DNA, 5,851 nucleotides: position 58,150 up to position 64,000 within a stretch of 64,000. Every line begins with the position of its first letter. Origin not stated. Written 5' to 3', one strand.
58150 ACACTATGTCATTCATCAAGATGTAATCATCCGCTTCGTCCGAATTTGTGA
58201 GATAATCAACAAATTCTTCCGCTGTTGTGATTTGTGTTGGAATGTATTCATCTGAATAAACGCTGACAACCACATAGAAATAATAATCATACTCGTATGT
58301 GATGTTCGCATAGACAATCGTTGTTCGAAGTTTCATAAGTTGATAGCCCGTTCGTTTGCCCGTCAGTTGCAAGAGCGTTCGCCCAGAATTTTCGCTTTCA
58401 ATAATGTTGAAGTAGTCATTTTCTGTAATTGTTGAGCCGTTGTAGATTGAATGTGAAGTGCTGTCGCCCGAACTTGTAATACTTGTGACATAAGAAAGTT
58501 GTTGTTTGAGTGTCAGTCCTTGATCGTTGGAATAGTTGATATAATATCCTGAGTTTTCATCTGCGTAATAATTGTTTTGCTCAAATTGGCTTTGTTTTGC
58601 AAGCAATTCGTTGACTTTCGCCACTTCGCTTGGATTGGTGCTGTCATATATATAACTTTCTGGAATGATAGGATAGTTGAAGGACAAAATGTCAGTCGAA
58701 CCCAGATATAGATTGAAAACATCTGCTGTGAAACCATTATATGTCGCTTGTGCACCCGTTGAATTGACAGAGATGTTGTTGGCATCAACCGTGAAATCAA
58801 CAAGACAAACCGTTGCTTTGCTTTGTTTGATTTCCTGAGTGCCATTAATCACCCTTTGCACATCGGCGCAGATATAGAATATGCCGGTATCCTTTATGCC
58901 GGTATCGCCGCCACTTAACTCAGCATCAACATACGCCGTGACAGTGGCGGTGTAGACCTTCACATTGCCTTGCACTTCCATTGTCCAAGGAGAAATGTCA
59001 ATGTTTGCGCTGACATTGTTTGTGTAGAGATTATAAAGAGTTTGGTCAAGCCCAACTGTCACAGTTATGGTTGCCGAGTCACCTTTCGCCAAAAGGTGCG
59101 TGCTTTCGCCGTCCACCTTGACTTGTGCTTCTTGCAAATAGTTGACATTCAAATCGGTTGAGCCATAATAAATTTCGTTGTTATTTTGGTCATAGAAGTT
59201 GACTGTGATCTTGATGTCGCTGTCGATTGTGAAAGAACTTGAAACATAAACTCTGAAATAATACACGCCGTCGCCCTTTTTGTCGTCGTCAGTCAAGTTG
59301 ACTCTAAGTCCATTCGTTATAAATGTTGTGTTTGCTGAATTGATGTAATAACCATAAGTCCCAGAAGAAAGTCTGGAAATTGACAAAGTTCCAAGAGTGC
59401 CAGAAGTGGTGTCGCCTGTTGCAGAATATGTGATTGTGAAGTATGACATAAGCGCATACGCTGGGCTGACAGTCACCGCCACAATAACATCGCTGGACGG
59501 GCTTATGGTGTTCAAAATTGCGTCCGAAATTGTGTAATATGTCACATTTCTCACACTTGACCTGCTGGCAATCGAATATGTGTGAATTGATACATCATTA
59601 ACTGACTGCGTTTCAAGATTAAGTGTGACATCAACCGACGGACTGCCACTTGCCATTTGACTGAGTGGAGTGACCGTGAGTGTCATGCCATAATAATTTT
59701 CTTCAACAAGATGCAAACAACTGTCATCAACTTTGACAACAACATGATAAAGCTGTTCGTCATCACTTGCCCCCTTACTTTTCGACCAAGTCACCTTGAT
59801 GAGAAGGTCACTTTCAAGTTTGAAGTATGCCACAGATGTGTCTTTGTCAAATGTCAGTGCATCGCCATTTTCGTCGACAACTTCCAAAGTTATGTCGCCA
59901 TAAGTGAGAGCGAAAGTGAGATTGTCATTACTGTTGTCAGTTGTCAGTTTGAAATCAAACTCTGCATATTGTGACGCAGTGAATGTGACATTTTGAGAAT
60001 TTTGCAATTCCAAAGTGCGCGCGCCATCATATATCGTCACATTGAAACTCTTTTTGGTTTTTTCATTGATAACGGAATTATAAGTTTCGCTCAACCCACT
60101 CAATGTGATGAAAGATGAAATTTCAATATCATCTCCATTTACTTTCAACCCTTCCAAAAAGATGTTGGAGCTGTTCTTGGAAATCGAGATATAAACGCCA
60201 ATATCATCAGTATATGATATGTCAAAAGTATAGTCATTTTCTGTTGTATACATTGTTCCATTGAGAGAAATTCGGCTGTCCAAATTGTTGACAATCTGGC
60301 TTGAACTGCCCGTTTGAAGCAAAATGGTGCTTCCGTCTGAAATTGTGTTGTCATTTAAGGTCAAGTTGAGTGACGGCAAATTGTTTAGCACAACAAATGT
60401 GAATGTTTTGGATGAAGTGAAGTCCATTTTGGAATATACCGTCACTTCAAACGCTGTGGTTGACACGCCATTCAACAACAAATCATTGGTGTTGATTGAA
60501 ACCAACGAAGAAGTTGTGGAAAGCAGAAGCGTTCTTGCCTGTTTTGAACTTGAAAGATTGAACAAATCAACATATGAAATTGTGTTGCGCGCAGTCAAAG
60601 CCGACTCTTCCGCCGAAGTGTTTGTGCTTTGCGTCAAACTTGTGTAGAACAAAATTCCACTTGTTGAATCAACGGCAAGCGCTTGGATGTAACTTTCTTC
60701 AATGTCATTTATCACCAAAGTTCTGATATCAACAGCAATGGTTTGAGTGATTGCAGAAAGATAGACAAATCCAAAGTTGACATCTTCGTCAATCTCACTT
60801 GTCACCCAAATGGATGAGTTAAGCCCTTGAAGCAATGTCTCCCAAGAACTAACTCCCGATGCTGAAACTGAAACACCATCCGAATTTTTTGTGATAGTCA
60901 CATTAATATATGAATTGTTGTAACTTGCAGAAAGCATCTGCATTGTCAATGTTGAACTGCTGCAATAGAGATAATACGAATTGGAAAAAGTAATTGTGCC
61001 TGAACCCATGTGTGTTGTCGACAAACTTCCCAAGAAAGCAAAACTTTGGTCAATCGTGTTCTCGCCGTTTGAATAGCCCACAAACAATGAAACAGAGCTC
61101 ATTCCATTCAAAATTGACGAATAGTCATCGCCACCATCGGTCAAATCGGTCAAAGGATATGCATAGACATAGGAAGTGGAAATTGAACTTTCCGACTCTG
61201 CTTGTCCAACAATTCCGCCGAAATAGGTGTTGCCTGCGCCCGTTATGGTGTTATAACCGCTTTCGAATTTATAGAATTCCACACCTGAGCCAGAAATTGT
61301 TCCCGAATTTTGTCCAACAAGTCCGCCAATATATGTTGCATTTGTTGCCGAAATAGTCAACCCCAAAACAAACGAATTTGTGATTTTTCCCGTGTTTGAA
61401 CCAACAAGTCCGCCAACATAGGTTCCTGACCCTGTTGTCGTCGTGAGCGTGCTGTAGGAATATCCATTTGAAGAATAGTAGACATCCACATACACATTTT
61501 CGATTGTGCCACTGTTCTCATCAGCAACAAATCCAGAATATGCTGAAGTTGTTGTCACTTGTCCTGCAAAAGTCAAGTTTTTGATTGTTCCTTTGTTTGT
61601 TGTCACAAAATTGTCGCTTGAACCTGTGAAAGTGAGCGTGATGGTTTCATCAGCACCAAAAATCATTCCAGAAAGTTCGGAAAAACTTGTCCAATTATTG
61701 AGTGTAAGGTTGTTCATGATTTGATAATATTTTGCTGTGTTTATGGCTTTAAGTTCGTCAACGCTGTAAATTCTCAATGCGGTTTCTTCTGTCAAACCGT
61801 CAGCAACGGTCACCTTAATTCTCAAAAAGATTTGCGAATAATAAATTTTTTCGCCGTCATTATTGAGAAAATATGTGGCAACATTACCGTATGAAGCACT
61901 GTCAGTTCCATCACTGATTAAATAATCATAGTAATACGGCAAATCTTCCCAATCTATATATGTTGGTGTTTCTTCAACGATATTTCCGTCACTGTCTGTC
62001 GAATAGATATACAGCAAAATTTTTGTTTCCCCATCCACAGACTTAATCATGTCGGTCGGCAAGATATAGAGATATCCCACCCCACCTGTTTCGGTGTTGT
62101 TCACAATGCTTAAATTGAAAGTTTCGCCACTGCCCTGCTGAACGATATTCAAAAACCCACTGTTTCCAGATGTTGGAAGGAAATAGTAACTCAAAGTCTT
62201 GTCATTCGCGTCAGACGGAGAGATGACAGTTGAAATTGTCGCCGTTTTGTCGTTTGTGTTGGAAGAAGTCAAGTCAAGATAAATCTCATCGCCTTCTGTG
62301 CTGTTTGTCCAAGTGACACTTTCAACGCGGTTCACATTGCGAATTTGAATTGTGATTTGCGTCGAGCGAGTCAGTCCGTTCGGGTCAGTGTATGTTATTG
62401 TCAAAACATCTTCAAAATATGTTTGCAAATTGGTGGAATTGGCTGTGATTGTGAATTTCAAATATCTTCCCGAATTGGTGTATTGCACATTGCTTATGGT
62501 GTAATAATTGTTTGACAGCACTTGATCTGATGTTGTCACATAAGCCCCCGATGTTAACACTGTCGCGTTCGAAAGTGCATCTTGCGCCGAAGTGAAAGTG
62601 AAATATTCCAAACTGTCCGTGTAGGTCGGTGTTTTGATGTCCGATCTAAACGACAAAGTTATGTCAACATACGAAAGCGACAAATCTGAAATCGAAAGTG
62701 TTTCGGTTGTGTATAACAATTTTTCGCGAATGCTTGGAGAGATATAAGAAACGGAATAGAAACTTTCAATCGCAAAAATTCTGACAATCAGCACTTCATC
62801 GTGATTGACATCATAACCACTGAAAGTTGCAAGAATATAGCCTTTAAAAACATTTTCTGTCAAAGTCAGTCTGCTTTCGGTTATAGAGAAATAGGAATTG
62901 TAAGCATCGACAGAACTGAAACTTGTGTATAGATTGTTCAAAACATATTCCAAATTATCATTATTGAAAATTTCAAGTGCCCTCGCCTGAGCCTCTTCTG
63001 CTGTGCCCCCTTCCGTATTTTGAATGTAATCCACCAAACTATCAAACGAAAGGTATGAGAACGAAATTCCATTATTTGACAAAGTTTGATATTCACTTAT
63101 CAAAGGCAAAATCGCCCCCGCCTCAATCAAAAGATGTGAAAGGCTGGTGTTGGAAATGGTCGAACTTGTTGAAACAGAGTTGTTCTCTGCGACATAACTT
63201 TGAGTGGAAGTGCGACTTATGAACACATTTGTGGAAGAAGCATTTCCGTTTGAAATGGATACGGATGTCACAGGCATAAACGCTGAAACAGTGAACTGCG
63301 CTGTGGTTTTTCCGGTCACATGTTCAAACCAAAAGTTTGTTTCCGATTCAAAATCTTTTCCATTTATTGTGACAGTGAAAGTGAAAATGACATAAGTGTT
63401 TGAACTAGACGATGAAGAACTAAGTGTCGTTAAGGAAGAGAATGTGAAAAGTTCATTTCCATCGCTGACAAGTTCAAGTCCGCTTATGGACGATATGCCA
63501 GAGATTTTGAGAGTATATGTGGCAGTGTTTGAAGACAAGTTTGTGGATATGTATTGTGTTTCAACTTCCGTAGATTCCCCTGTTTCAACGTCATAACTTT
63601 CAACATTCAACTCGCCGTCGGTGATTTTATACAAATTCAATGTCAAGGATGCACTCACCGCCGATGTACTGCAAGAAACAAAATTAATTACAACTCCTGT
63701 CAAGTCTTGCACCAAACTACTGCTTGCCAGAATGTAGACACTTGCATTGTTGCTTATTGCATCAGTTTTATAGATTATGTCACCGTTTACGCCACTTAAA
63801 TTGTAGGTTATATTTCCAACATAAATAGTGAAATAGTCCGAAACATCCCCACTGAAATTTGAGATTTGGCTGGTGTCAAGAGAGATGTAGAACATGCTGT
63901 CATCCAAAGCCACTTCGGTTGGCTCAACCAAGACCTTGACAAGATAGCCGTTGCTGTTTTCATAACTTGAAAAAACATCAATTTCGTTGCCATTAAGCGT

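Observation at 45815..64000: GP2: a single ORF of at least 6,061 codons, still open at the window edge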

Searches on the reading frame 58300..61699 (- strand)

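Call 18: search_protein_families(library=pfam, proteins=[window:58300-61699:-], max_evalue=10)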
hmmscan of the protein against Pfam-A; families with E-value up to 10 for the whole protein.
window:58300-61699:- (1133 aa): 2 families
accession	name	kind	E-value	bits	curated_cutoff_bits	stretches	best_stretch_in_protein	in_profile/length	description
PF07581.17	Glug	-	4.4e-07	30.3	20.5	3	92-117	2-28/28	The GLUG motif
PF17786.7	Mannosidase_ig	-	0.21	12.6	23.4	1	815-882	3-69/91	Mannosidase Ig/CBM-like domain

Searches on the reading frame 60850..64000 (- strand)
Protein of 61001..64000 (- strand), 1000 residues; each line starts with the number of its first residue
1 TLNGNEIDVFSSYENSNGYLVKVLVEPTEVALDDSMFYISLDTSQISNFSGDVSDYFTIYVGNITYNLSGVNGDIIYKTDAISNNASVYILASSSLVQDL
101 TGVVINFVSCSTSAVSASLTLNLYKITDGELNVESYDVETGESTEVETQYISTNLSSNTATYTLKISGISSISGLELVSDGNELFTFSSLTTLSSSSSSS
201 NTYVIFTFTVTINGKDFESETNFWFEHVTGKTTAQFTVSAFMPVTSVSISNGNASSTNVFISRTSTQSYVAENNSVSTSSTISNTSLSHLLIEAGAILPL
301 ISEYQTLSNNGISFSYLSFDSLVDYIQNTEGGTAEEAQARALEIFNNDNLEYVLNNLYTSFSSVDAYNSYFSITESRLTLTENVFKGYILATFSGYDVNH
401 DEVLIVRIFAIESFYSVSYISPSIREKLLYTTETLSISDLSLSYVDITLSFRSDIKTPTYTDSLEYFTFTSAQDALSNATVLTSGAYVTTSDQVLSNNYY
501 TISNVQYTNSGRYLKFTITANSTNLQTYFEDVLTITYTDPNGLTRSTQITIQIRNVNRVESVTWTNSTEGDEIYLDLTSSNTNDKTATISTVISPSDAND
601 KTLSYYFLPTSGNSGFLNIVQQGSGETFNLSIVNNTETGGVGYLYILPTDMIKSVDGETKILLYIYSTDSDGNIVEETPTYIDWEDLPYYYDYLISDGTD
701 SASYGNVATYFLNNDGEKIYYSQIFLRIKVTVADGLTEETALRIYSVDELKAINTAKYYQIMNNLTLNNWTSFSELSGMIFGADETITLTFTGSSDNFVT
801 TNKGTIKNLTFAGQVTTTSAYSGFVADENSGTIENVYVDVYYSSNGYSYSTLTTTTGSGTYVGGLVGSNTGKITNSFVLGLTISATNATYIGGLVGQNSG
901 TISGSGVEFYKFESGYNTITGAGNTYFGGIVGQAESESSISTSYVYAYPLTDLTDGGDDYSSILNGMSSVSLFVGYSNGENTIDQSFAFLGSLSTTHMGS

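Call 11: find_homologous_proteins(query=window:61001-64000:-)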
Query window:61001-64000:- (1000 aa): 1 proteins with E <= 0.001 among 8000 candidates.
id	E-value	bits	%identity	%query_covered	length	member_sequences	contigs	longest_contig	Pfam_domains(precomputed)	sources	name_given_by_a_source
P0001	4.2e-146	507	46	66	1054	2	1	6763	-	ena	-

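Call 12: find_related_loci(query=window:61001-64000:-, collection=genome_contigs, flank=10000)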
Query window:61001-64000:- (1000 aa) in genome_contigs; peptide patterns used: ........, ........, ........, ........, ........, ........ (x = any residue, [..] = any of these).
64 stretches matched a pattern; 2 encode a relative of the query (tblastn E <= 1e-3); 2 distinct loci.
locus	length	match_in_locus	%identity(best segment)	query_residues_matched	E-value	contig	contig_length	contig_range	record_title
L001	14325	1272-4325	42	2-994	0e+0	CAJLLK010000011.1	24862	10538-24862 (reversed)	MAG TPA_asm: uncultured Catabacter sp. isolate ERR321592-bin.10 genome assembly, contig: NODE_816_length_24862_cov_4.690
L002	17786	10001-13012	39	2-994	0e+0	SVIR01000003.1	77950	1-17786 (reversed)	MAG: Clostridiales bacterium isolate SIG414 NODE_7908_length_77950_cov_1.892500, whole genome shotgun sequence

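Call 13: find_encoding_contigs(protein=P0001, flank=10000)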
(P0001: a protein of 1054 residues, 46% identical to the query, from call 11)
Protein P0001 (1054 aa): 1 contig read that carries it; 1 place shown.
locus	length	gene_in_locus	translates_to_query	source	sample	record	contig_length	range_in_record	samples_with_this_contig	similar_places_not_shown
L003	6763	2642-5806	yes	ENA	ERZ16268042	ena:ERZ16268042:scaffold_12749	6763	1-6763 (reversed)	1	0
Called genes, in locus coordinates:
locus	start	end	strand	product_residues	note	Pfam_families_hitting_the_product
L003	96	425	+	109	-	-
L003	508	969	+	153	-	-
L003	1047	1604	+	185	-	PF01551:Peptidase_M23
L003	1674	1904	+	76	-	PF00550:PP-binding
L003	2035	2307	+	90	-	PF12116:SpoIIID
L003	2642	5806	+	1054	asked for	-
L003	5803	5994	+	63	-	PF00171:Aldedh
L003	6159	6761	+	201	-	?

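Call 60: search_protein_families(library=pfam, proteins=[L002:4-2214:+, L002:2289-4160:+, L002:4228-5580:+, L002:5609-6136:+, L002:6202-6627:+, L002:6635-7123:+, L002:7179-7784:+, L002:8211-8477:+], max_evalue=0.001)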
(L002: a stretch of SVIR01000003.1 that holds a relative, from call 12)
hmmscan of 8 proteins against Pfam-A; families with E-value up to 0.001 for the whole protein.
L002:4-2214:+ (736 aa): 5 families
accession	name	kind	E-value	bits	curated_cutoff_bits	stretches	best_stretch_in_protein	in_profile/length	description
PF00270.35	DEAD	-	1.4e-26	93.7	26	1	196-357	1-164/167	DEAD/DEAH box helicase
PF03461.20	TRCF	-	2.8e-21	76.1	25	1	597-683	3-89/95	TRCF domain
PF00271.37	Helicase_C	-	1.1e-18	67.9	23.5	1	393-500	7-109/110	Helicase conserved C-terminal domain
PF02559.22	CarD_TRCF_RID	-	1.8e-15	57.2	23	1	74-129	2-57/57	CarD-like/TRCF RID domain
PF04851.21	ResIII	-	1.6e-10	41.6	22.5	1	193-352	2-162/164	Type III restriction enzyme, res subunit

L002:2289-4160:+ (623 aa): 0 families

L002:4228-5580:+ (450 aa): 2 families
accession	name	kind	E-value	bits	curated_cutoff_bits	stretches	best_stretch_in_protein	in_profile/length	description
PF03706.18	LPG_synthase_TM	-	4.1e-20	72.9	33.4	1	87-393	7-302/302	Lysylphosphatidylglycerol synthase TM region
PF14721.12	AIF_C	-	0.00024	22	25.9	1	38-97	61-119/130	Apoptosis-inducing factor, mitochondrion-associated, C-term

L002:5609-6136:+ (175 aa): 0 families

L002:6202-6627:+ (141 aa): 0 families

L002:6635-7123:+ (162 aa): 0 families

L002:7179-7784:+ (201 aa): 1 family
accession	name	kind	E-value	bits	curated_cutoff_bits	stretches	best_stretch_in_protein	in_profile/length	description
PF01551.29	Peptidase_M23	-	4.7e-19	68.8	28.7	1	95-192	2-96/96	Peptidase family M23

L002:8211-8477:+ (88 aa): 2 families
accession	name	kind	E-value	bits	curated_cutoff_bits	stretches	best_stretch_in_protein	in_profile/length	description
PF12116.14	SpoIIID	-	1.3e-30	105.7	27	1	2-82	1-81/82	Stage III sporulation protein D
PF05370.16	DUF749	-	0.00055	20.4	25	1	1-62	24-85/87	Domain of unknown function (DUF749)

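Call 72: find_related_loci(query=A6, collection=metagenome_contigs, flank=10000)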
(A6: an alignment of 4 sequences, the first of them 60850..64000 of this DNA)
Query A6 (1050 aa) in metagenome_contigs; peptide patterns used: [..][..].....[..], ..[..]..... (x = any residue, [..] = any of these).
154 stretches matched a pattern; 5 encode a relative of the query (tblastn E <= 1e-3); 5 distinct loci.
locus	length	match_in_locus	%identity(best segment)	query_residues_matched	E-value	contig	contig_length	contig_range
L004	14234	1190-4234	45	2-1022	0e+0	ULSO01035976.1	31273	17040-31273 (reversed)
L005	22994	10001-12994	46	2-1007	0e+0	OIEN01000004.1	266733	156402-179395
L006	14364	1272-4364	42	2-1007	0e+0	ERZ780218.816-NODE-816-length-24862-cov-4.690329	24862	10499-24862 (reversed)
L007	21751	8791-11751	38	2-1012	0e+0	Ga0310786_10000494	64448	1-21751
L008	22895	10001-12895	37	6-991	8e-171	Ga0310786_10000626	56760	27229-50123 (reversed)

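Call 77: search_solved_structures(query=A7, max_evalue=1, show_alignments=0)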
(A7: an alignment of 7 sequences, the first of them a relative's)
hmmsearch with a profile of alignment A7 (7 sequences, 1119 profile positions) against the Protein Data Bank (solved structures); distinct sequences matched with E-value up to 1: 1.
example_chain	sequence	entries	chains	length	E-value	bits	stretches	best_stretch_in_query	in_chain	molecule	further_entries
6fwx_A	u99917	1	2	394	0.18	12.8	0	58-101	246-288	Titin,Titin,Titin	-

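Call 78: search_protein_families(library=pfam, alignment_id=A7, max_evalue=0.1)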
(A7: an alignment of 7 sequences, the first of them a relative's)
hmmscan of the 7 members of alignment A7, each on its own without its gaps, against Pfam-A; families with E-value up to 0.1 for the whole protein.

A. member 1, L005:8837-12226:+ (1130 aa): 0 families

B. families by the number of members that match (of 7 scanned): 2 families
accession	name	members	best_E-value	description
PF13861.12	FLgD_tudor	1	0.0034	FlgD Tudor-like domain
PF03422.21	CBM_6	1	0.017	Carbohydrate binding module (family 6)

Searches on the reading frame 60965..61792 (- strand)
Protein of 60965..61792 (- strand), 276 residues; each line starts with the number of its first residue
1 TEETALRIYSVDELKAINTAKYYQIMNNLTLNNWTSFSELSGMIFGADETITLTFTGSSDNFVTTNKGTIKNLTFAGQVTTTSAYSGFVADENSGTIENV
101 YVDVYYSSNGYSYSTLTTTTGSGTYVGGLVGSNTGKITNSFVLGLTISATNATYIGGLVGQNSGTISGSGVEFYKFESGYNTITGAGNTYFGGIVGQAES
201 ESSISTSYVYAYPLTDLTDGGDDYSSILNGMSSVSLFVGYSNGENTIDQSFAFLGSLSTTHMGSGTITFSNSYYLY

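Call 111: search_solved_structures(query=A9, max_evalue=1, show_alignments=1)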
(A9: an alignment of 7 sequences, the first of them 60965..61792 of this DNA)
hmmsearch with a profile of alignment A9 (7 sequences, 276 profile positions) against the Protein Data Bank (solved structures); distinct sequences matched with E-value up to 1: 0.

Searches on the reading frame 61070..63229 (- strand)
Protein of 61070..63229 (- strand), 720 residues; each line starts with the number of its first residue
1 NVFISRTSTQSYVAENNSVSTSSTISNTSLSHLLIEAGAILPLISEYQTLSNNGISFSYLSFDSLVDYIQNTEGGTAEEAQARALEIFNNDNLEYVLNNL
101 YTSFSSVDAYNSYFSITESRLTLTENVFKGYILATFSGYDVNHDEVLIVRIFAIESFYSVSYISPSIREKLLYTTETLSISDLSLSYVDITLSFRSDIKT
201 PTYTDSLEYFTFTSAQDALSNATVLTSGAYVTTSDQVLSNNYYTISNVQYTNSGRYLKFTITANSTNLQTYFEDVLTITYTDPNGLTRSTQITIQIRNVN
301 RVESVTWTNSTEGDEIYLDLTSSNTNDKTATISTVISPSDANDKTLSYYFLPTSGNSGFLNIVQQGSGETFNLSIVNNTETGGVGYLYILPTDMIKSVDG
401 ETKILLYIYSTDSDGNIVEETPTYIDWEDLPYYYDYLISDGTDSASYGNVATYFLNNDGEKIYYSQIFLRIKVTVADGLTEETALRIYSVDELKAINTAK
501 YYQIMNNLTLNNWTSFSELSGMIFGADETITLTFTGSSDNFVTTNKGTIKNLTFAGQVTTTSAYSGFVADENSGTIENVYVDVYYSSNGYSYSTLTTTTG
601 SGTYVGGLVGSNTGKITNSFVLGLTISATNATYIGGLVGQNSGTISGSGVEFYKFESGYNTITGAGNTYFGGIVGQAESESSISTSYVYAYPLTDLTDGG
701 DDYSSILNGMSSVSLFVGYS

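Call 56: search_protein_families(library=pfam, proteins=[window:61070-63229:-], max_evalue=0.05)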
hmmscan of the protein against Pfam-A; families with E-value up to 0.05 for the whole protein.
window:61070-63229:- (720 aa): 1 family
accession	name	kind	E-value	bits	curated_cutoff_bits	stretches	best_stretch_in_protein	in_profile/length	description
PF07581.17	Glug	-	2.5e-07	31.1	20.5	1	602-627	2-28/28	The GLUG motif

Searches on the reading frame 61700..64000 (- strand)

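Call 18: search_protein_families(library=pfam, proteins=[window:61700-64000:-], max_evalue=10)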
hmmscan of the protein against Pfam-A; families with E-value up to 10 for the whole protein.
window:61700-64000:- (767 aa): 3 families
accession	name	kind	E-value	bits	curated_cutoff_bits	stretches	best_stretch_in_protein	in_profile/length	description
PF13861.12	FLgD_tudor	-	0.0038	17.8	26.9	1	188-253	17-41/58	FlgD Tudor-like domain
PF06949.16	DUF1292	-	0.26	12.6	24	1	625-675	3-53/75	Protein of unknown function (DUF1292)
PF17786.7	Mannosidase_ig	-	4.1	8.5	23.4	1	108-156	8-58/91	Mannosidase Ig/CBM-like domain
